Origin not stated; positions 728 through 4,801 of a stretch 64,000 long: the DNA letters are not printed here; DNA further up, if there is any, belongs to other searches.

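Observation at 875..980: Strawberry-notch helicase carrying a C-terminal Rad18/WRNIP1-type UBZ4 ubiquitin-binding zinc finger, as the first gene after the telomere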

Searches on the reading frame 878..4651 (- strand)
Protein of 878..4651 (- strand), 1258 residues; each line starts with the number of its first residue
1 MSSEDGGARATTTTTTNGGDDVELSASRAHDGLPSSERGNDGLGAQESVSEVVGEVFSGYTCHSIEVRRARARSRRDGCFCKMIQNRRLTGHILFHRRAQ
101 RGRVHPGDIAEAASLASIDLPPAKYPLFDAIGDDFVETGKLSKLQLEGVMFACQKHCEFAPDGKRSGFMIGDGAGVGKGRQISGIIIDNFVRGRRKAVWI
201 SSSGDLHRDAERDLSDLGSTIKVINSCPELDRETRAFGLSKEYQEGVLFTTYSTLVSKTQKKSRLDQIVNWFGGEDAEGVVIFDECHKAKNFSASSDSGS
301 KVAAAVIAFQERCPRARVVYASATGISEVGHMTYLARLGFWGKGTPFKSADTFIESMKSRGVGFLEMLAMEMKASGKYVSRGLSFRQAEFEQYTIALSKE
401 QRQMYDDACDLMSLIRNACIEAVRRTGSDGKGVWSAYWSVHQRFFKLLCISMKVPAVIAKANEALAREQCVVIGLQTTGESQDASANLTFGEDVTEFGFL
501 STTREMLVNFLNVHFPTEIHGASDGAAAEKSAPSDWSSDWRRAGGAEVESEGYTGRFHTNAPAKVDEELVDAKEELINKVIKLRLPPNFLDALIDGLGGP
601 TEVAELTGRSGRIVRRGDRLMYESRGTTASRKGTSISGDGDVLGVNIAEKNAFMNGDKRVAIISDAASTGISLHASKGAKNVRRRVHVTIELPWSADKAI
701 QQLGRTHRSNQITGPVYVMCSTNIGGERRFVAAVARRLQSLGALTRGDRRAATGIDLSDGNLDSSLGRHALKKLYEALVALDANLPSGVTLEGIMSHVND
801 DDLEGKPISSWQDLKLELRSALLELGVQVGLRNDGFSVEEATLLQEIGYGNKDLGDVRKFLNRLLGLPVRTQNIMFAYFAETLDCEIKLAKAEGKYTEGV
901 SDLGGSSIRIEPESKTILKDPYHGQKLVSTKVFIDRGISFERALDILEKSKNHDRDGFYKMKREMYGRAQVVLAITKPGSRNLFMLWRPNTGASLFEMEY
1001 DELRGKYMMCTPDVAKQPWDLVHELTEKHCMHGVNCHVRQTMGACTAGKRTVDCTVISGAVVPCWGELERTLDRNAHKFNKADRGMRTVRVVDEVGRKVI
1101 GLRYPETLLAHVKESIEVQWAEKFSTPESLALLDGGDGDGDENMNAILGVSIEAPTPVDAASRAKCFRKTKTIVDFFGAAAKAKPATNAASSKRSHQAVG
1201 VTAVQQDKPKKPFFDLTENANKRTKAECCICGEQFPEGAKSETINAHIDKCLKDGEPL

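Call 4: search_protein_families(library=pfam, proteins=[window:878-4651:-], max_evalue=10)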
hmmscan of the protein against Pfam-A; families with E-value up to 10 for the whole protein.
window:878-4651:- (1258 aa): 6 families
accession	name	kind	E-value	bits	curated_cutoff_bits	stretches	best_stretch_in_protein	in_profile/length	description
PF13872.12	AAA_34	-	5.8e-120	400.3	27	1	105-406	2-305/306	P-loop containing NTP hydrolase pore-1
PF13871.12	Helicase_C_4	-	6.5e-96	321.7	30.5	1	588-902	1-271/271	C-terminal domain on Strawberry notch homologue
PF25373.1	SBNO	-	1.5e-17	64.3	24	1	938-1050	1-119/119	SBNO alpha/beta domain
PF04851.21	ResIII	-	0.00061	20.2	22.5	1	167-291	25-139/164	Type III restriction enzyme, res subunit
PF00271.37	Helicase_C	-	0.031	15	23.5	1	651-709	59-109/110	Helicase conserved C-terminal domain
PF05280.16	FlhC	-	0.12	12.6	27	1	943-1004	25-84/173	Flagellar transcriptional activator (FlhC)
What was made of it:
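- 878..4651 (-): Coding sequence of the 1258-aa SBNO-family SF2 ATPase, of the tail-bearing clade A. The stop codon is at 875-877. Call 4 (Pfam AAA_34, Helicase_C_4 and SBNO, all matched end to end).
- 3434..4339 (-): AAA_34 P-loop ATPase lobe (aa 105-406). Call 4, E 5.8e-120.
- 1946..2890 (-): Helicase_C_4 lobe (aa 588-902). Call 4, E 6.5e-96.
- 1502..1840 (-): SBNO alpha/beta domain (aa 938-1050). Call 4, E 1.5e-17.
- Checked: Pfam confirms a complete SBNO architecture: AAA_34 5.8e-120, Helicase_C_4 6.5e-96, SBNO alpha/beta 1.5e-17 (call 4).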

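Call 6: find_homologous_proteins(query=window:878-4651:-, max_evalue=1e-10)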
Query window:878-4651:- (1258 aa): 3525 proteins with E <= 1e-10 among 8000 candidates; the best 120 are listed.
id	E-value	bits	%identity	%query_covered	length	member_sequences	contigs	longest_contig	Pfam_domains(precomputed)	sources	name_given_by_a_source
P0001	0.0e+0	2856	100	100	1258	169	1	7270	PF13871.13,PF13872.13,PF25373.2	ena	-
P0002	0.0e+0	2107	80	92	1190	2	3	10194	PF13871.13,PF13872.13,PF25373.2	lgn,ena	-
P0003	0.0e+0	2089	81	91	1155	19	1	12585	PF13871.13,PF13872.13,PF25373.2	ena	-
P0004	0.0e+0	2064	79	91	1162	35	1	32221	PF13871.13,PF13872.13,PF25373.2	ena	-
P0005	0.0e+0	2044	73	98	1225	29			PF13871.13,PF13872.13,PF25373.2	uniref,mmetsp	uniref:Helicase ATP-binding domain-containing protein n=1 Tax=Ostreococcus mediterraneus TaxID=14869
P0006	0.0e+0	2033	77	92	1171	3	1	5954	PF13871.13,PF13872.13,PF25373.2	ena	-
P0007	0.0e+0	2028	77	92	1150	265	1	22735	PF13871.13,PF13872.13,PF25373.2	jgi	-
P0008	0.0e+0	1981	76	91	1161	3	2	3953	PF13871.13,PF13872.13,PF25373.2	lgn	-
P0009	0.0e+0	1292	49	96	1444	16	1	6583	PF13871.13,PF13872.13,PF25373.2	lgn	-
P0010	0.0e+0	1288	52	92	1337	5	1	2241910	PF13871.13,PF13872.13,PF25373.2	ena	-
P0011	0.0e+0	1281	51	92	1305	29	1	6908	PF13871.13,PF13872.13,PF25373.2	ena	-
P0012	0.0e+0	1262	52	92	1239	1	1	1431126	PF13871.13,PF13872.13,PF25373.2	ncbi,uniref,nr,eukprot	ncbi:predicted protein [Micromonas commoda]|uniref:Uncharacterized protein n=1 Tax=Micromonas commod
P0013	0.0e+0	1255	53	89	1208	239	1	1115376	PF13871.13,PF13872.13,PF25373.2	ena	-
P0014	0.0e+0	1229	51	89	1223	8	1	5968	PF13871.13,PF13872.13,PF25373.2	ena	-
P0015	0.0e+0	1211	50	89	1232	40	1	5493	PF13871.13,PF13872.13,PF25373.2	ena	-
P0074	2.6e-263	895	45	82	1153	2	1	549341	PF13871.13,PF22562.3,PF13872.13,PF00627.38,PF25373.2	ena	-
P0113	1.1e-252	860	42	91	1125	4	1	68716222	PF13871.13,PF13872.13,PF25373.2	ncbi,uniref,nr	ncbi:uncharacterized protein LOC100210324 isoform X1 [Hydra vulgaris]|uniref:uncharacterized protein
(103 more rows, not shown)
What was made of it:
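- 878..4651 (-): Call 6 (a nearly identical 1258-aa gene call in an ENA metagenome, listed as 100%, and 73-81% identical Ostreococcus relatives).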

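Call 7: find_related_loci(query=window:878-4651:-, collection=genome_contigs, flank=3000)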
Query window:878-4651:- (1258 aa) in genome_contigs; peptide patterns used: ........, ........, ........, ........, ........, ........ (x = any residue, [..] = any of these).
21 stretches matched a pattern, but none encodes a relative of the query by tblastn (E <= 1e-3).
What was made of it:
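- Tried and rejected: genome_contigs scan (call 7).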

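Call 36: find_encoding_contigs(protein=P0001, flank=4000, max_places=4)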
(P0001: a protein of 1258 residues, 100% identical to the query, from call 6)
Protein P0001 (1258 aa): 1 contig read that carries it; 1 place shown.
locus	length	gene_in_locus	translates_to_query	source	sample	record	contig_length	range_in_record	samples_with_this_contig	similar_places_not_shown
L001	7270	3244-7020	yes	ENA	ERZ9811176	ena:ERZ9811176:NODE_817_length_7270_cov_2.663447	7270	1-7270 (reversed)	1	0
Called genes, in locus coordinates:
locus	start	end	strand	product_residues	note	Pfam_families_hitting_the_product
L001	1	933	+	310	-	?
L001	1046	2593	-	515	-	PF00856:SET (weak), PF09273:Rubis-subs-bind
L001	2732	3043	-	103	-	-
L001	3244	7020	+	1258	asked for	PF13872:AAA_34, PF13871:Helicase_C_4, PF25373:SBNO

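Call 41: search_protein_representatives(protein=window:878-4354:-)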
Query: 1159 residues. Proteins with E-value up to 0.001 (for the whole library): 10127; up to 1e-10: 5452; up to 1e-30: 2274. The best 150 are listed.
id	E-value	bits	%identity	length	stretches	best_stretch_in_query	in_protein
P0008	0.0e+00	1980.9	78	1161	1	5-1154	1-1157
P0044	0.0e+00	1014.8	54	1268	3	42-702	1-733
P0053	2.5e-286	969.4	49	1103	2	2-422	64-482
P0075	8.3e-264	894.9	50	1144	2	5-711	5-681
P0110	1.5e-253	860.9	50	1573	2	4-421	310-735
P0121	1.5e-250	851.0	47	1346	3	5-422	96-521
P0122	1.8e-231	787.8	48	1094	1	2-1082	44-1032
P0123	1.0e-227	775.4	45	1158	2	3-383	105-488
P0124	1.4e-225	768.3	46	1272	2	2-424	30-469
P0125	1.0e-217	742.3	45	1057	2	6-423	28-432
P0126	1.6e-217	741.6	42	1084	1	3-1079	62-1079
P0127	4.4e-215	733.5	44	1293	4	3-422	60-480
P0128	1.9e-212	724.8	51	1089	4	267-689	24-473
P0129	1.1e-210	719.0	55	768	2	330-799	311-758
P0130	7.2e-210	716.2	46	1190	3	473-1011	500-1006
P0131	5.4e-207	706.7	43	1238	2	3-383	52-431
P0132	1.9e-202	691.6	45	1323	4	2-515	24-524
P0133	7.8e-202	689.6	47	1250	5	3-419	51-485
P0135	2.3e-199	681.4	43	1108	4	47-382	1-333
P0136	7.1e-197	673.2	42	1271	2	477-1033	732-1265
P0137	1.8e-196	671.9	39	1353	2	3-436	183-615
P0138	5.5e-196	670.3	45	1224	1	3-1018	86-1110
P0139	3.2e-193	661.1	44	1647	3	3-434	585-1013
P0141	2.9e-191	654.7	43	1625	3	1-418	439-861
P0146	8.0e-186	636.6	43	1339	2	4-690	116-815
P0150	4.6e-182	624.2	42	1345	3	3-418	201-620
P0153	2.7e-180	618.3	42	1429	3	3-418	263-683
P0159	3.7e-178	611.2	42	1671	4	3-418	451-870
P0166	6.2e-175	600.6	41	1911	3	3-418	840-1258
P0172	7.3e-173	593.7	41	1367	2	3-683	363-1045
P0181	3.2e-161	555.2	41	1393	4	3-384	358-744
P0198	1.2e-156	540.0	41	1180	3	5-413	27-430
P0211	3.7e-149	515.2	40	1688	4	463-846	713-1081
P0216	1.5e-145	503.3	46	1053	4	6-418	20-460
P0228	1.3e-139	483.6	38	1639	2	474-1008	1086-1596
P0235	4.0e-135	468.7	43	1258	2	3-419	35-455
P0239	2.6e-134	466.1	40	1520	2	3-679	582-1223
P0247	5.5e-133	461.6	41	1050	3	3-316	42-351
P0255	4.0e-130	452.2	40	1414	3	473-1011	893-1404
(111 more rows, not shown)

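Call 44: predict_structure(alignment_id=A2)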
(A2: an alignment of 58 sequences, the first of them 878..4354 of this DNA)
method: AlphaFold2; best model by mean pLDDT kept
length: 1159 residues; sequences in the alignment: 58
mean_pLDDT: 79.0   pTM: 0.72
mean pLDDT of the five models: 79.0, 78.2, 77.4, 76.9, 75.5
residues with pLDDT >= 90: 363; 70-90: 529; 50-70: 152; < 50: 115
segments of 3 or more residues with pLDDT < 50: 194-199, 426-434, 445-459, 529-540, 644-660, 1044-1047, 1081-1125, 1157-1159
pLDDT, mean of each block of 10 residues (from residue 1): 75 77 89 84 89 94 89 80 95 96 82 88 92 80 92 87 90 94 86 47 84 94 72 75 78 76 77 88 75 86 94 92 87 87 91 94 95 84 66 86 90 92 55 50 46 44 80 95 93 94 88 88 75 40 69 89 75 65 87 69 64 74 78 62 48 46 74 90 85 87 82 89 81 75 73 78 88 91 85 66 81 90 80 92 93 91 89 89 88 86 93 95 91 85 82 90 87 88 80 86 91 88 66 56 52 90 90 65 42 31 30 34 58 83 83 67
secondary structure, 60 per line:
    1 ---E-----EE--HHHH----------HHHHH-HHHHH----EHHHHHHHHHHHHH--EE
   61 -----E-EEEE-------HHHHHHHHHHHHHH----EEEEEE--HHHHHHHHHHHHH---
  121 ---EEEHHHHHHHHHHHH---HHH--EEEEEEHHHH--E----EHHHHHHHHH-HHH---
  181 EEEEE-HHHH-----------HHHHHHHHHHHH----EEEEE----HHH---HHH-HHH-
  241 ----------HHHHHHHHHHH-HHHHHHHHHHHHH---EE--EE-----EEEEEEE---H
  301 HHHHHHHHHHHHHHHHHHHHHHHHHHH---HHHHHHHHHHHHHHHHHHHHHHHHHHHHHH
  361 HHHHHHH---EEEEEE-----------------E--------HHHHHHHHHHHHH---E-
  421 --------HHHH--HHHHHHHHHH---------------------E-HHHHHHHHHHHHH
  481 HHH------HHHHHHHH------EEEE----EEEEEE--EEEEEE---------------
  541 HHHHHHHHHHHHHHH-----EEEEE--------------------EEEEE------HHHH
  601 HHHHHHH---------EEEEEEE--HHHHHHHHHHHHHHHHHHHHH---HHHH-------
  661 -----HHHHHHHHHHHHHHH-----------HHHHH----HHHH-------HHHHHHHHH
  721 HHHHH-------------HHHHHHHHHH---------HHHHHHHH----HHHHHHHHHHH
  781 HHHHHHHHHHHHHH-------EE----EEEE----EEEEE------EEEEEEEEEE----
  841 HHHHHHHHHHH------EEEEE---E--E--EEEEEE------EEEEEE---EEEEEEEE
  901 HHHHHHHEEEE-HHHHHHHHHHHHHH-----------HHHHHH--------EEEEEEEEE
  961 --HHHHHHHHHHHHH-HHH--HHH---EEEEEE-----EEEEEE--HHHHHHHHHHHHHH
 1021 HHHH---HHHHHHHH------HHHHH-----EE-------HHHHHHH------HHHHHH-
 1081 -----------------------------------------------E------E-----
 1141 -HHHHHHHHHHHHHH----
elements in order (helices of 4 or more, strands of 3 or more residues): H14-17 H28-32 H34-38 H44-56 E68-71 H79-92 E97-102 H105-117 E124-126 H127-138 E147-152 H153-156 H165-173 E181-185 H187-190 H202-213 E218-222 H251-261 H263-275 E290-296 H300-327 H331-367 E371-376 H403-415 H429-432 H435-444 H468-483 H490-497 E504-507 E512-517 E520-525 H541-555 E561-565 E586-590 H597-607 E617-623 H626-646 H650-653 H666-680 H692-696 H701-704 H712-725 H739-748 H758-765 H770-794 E808-811 E816-820 E827-836 H841-851 E858-862 E872-877 E884-889 E893-900 H901-907 E908-911 H913-926 H938-943 E952-960 H963-975 E988-993 E999-1004 H1007-1024 H1028-1035 H1042-1046 H1061-1067 H1074-1079 H1142-1155
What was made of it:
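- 1118..1195 (-): Conserved motif 1, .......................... (aa 1153-1178). It ends in a PIP-box-like T-[ILM]-x-x-F-F and was seen only in clade A. Call 44: predicted structured (pLDDT about 90, then 65), so it may belong to the fold rather than be a free peptide motif.
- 983..1114 (-): Poorly conserved linker predicted to be disordered (aa 1180-1223). It tethers the finger to the body. Call 44: pLDDT 30-42 for model residues 1081-1125, which are full-length 1180-1224.
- Model residues 1081-1125 have pLDDT 30-42, and the finger that follows scores 83 (call 44). Motif 1 is predicted to be structured (pLDDT 65-90), so it may be buried in the fold rather than free to bind PCNA (call 44).
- Tried and rejected: I downgraded this after the full-length model gave it pLDDT 65-90 (call 44).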
